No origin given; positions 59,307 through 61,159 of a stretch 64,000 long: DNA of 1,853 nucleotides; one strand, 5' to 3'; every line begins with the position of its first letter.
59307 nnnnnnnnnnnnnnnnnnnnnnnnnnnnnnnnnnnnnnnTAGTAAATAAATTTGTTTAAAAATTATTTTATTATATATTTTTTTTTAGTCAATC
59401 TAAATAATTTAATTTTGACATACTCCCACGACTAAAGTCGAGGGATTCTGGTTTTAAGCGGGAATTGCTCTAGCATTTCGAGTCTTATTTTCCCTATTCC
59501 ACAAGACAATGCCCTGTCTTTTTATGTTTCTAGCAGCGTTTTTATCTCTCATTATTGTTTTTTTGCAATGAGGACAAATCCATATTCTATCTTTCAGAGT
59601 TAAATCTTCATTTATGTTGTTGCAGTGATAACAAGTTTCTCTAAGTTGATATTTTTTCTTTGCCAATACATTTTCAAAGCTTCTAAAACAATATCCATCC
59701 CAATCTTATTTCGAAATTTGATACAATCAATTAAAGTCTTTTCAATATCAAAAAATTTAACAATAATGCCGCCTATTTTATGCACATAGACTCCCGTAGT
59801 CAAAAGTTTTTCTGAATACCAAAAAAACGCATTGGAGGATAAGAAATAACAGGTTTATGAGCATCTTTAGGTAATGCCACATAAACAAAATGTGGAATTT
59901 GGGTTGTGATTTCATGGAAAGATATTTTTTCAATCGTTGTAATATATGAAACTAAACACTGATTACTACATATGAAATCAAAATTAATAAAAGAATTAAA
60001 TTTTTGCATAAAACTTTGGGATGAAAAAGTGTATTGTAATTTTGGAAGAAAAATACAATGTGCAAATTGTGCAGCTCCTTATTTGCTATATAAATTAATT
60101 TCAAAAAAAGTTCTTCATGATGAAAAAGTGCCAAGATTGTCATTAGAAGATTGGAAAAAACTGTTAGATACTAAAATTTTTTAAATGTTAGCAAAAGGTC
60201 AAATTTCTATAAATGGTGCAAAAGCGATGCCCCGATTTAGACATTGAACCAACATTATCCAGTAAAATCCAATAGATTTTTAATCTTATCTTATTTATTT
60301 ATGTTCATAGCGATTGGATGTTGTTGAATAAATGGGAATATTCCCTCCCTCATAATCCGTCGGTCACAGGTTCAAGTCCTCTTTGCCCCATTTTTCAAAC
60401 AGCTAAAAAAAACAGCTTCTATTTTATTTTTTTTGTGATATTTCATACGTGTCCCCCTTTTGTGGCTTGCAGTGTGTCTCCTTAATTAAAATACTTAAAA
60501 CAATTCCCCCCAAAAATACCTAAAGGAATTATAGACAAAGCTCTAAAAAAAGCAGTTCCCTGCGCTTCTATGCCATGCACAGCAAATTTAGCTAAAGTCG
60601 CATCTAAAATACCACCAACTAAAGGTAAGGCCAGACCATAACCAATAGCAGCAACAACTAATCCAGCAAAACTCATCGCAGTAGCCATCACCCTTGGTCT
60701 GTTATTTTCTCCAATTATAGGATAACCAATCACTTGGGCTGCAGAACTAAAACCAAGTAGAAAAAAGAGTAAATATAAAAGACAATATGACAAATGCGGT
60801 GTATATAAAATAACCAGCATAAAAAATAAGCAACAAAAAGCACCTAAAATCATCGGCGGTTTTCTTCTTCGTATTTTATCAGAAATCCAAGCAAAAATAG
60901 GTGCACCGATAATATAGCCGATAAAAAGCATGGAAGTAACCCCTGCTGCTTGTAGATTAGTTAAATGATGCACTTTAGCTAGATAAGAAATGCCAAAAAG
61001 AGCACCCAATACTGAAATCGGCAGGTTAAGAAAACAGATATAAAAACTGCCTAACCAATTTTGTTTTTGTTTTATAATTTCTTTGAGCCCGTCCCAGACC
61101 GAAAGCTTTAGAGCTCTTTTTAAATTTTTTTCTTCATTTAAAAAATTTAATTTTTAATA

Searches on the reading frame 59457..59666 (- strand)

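Call 85: search_protein_families(library=ncbifam, proteins=[window:59457-59666:-], max_evalue=0.01)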
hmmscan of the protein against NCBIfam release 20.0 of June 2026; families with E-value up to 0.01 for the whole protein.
window:59457-59666:- (70 aa): 4 families
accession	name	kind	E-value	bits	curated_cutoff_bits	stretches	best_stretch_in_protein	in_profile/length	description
NF038281.1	IS200_TnpB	exception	6.4e-09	35.4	425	1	4-53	310-360/360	IS200/IS605 family element RNA-guided endonuclease TnpB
NF040570.1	guided_TnpB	subfamily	1.3e-08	34.5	100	1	11-50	349-388/389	RNA-guided endonuclease TnpB family protein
NF038280.1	IS607_TnpB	exception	2.2e-07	30.2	350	1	5-50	346-390/431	IS607 family element RNA-guided endonuclease TnpB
NF041259.1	mono_DmmA_fam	domain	0.0054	17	60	1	7-39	49-81/101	dimethylamine monooxygenase subunit DmmA family protein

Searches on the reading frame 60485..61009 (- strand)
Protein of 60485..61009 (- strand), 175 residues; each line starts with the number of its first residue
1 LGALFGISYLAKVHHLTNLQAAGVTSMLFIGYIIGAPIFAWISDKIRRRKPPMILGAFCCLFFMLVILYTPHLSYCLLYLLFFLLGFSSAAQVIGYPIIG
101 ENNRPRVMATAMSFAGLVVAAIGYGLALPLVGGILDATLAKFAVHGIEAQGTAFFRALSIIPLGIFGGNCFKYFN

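Call 83: search_protein_families(library=pfam, proteins=[window:60485-61009:-], max_evalue=0.001)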
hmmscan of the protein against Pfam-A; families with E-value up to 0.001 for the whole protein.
window:60485-61009:- (175 aa): 3 families
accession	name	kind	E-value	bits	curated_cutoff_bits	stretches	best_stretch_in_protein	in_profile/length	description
PF07690.21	MFS_1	-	1.3e-11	44.5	33.4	1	6-136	18-145/347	Major Facilitator Superfamily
PF12832.13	MFS_1_like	-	1.1e-05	25.1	25.2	1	16-138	31-152/373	MFS_1 like family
PF00083.30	Sugar_tr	-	0.00096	18.6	22.3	0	17-98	44-125/452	Sugar (and other) transporter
